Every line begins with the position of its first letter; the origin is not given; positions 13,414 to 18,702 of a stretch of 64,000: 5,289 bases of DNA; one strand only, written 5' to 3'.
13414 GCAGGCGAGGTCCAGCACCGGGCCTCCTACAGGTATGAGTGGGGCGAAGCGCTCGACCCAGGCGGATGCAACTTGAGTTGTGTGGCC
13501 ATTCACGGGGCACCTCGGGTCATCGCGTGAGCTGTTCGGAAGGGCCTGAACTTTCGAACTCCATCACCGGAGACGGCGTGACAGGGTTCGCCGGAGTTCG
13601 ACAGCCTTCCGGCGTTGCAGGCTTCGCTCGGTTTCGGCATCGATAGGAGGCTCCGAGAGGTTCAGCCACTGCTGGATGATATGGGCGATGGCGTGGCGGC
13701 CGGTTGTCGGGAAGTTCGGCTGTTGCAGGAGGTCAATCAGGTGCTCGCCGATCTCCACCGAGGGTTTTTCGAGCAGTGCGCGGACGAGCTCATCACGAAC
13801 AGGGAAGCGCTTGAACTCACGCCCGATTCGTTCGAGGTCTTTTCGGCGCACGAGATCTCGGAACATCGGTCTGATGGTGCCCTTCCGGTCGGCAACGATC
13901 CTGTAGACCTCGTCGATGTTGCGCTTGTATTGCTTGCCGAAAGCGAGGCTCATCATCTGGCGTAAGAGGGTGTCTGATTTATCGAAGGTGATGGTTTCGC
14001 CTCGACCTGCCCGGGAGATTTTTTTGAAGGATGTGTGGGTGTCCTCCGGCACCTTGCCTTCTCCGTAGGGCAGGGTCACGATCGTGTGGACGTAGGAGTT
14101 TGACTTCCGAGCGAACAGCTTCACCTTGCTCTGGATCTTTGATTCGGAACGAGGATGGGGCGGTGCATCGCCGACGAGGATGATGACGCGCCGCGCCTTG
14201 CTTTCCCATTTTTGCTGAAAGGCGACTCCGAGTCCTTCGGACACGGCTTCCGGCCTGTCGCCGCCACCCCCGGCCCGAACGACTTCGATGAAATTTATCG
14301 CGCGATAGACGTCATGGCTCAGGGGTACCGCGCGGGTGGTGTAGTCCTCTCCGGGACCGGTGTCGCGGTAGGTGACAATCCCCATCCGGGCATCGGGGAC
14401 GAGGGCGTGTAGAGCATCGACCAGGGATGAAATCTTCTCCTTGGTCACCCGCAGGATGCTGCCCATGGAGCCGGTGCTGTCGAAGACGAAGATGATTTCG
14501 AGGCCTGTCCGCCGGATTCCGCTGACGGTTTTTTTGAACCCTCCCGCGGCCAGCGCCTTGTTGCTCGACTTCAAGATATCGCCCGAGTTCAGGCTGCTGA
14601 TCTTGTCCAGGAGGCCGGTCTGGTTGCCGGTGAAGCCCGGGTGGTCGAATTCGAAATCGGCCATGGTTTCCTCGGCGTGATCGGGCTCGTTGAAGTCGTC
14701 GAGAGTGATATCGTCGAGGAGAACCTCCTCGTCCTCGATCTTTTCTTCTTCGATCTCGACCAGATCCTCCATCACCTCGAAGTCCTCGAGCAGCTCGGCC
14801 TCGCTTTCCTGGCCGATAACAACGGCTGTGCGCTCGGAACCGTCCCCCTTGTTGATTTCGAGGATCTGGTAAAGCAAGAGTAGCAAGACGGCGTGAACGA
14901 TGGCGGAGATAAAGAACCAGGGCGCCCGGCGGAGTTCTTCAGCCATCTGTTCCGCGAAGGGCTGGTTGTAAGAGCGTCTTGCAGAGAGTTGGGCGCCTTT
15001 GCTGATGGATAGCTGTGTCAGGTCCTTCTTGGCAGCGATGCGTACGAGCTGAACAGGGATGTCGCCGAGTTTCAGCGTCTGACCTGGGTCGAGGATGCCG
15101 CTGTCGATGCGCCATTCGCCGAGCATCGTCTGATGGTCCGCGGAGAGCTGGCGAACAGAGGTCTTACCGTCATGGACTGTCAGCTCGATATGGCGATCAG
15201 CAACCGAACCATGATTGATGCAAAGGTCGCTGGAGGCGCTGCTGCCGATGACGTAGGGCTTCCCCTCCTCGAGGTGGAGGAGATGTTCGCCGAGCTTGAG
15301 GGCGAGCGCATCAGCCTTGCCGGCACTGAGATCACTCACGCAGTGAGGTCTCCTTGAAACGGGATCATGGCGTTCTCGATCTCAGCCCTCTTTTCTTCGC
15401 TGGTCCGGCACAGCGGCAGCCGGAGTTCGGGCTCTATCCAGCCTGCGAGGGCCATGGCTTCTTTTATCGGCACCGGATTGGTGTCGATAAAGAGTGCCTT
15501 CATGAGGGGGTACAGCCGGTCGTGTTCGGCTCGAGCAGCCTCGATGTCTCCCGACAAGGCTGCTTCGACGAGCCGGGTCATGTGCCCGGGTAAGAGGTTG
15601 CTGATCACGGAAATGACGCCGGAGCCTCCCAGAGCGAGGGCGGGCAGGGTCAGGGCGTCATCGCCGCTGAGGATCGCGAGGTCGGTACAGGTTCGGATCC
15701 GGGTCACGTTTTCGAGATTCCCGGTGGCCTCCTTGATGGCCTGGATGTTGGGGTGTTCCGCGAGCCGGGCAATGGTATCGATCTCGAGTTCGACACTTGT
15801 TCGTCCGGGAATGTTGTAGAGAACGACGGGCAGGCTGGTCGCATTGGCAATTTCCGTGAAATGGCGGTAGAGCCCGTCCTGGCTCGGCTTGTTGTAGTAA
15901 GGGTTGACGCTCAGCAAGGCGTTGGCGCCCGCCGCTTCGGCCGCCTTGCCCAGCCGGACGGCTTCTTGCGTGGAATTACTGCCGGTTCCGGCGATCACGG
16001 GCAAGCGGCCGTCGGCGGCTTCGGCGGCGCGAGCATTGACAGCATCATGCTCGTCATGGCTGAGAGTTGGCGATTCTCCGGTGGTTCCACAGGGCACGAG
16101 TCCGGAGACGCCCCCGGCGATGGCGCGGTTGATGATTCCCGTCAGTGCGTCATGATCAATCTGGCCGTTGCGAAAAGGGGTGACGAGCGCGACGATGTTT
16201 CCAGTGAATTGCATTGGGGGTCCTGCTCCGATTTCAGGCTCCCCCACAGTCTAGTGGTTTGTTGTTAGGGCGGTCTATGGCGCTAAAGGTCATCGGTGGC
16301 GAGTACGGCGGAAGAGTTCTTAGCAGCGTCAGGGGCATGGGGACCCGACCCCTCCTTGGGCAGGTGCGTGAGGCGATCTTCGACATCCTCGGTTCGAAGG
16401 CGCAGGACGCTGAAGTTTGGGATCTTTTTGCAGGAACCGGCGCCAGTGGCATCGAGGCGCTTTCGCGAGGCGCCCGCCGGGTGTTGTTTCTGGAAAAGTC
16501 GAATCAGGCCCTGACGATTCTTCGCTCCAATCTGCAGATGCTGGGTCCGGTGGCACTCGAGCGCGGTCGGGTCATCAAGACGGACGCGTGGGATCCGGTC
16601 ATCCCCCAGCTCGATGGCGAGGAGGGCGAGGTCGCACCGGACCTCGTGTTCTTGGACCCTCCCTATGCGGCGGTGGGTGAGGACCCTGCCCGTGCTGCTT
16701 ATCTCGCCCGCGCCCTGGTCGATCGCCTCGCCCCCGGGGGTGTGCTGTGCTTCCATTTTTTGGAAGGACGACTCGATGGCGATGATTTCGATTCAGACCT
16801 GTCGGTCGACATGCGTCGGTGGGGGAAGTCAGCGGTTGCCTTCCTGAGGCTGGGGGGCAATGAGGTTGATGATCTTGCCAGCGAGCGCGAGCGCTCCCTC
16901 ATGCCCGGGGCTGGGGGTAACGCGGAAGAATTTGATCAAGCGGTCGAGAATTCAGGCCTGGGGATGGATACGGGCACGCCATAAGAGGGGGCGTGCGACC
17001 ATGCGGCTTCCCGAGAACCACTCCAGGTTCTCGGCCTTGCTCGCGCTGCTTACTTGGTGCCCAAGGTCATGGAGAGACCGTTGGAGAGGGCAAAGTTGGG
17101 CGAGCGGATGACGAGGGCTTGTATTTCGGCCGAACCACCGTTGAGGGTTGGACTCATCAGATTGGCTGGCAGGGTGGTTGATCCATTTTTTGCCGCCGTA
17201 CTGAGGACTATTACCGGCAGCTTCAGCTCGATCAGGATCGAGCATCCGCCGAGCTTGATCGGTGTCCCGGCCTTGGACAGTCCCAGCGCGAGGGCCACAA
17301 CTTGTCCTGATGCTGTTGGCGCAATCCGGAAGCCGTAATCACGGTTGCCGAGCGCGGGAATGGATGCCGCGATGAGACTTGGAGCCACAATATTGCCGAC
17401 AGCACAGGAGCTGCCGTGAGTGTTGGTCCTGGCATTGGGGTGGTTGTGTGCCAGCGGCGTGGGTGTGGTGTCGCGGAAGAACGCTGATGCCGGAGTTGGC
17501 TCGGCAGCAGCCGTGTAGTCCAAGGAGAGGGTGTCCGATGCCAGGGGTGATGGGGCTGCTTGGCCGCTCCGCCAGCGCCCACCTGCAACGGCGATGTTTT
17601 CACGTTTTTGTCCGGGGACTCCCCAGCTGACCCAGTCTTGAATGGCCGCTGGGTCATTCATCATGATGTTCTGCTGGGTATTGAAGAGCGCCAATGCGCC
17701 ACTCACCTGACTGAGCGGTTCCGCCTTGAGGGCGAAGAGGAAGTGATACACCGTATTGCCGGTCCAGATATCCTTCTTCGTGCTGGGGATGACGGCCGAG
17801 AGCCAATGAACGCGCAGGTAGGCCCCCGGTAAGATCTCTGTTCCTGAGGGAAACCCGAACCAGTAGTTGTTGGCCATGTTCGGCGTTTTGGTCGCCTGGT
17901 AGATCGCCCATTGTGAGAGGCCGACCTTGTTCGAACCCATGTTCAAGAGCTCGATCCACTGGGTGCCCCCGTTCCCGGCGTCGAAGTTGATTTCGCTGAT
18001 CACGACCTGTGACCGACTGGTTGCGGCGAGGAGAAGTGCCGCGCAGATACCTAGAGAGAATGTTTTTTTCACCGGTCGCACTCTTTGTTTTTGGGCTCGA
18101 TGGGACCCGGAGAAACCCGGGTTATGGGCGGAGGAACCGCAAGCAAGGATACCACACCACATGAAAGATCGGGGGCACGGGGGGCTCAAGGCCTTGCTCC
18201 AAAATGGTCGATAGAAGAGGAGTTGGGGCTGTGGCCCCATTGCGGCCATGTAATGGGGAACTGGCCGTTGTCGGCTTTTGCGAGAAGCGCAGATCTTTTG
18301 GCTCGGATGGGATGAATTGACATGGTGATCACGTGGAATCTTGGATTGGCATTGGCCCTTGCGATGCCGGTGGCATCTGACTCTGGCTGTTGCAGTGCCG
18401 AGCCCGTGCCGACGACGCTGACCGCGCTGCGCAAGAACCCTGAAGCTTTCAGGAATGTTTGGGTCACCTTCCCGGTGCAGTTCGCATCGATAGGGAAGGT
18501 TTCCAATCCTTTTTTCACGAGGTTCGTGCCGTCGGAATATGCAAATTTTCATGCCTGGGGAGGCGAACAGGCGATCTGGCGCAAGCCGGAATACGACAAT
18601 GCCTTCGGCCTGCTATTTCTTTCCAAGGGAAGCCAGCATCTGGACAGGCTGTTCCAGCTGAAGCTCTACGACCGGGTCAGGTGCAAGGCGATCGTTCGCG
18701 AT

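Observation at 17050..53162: A recurrent ~110-130 aa C-terminal module on six to seven otherwise unrelated secreted proteins: candidate undescribed sorting/anchoring domain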

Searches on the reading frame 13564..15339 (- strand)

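Call 21: search_protein_families(library=pfam, proteins=[window:13564-15339:-], max_evalue=0.001)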
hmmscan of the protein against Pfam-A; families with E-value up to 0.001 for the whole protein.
window:13564-15339:- (591 aa): 5 families
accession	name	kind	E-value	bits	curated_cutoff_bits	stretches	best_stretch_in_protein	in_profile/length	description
PF25106.1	VWA_4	-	3.3e-10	40.2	27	1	282-453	2-168/169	von Willebrand factor A domain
PF16697.10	Yop-YscD_cpl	-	1.8e-07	31.8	33.2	1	25-100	15-92/94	Inner membrane component of T3SS, cytoplasmic domain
PF00092.34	VWA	-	6.5e-07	30.2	23.8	1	282-446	2-155/174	von Willebrand factor type A domain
PF00498.31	FHA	-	2.8e-06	28.1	20.7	1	29-92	1-67/67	FHA domain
PF13519.12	VWA_2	-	0.00012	23.1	27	1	282-392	1-106/107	von Willebrand factor type A domain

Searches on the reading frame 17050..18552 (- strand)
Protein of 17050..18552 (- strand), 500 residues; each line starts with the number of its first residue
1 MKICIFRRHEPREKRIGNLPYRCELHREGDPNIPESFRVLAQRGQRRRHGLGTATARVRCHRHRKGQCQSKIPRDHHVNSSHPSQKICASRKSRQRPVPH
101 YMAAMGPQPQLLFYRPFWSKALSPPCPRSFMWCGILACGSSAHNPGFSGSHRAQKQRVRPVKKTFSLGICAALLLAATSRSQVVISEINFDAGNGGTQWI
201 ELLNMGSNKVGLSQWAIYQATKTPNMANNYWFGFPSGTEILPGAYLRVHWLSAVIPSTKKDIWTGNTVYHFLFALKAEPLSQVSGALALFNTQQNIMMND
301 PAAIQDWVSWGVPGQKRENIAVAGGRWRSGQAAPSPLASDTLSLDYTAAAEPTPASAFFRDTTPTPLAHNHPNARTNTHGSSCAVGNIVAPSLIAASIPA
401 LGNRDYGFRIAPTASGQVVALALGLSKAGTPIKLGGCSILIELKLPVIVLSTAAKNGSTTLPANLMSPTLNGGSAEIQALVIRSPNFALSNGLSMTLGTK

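Call 10: search_protein_families(library=pfam, proteins=[window:17050-18552:-], max_evalue=0.1)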
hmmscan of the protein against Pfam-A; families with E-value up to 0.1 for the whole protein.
window:17050-18552:- (500 aa): 1 family
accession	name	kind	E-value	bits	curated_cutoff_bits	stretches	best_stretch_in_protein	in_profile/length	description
PF00932.25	LTD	-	6e-10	39.9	34.3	1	177-253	2-72/109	Lamin Tail Domain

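Call 12: search_protein_families(library=ncbifam, proteins=[window:17050-18552:-], max_evalue=1)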
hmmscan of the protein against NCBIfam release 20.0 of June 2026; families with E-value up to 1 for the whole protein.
window:17050-18552:- (500 aa): 0 families
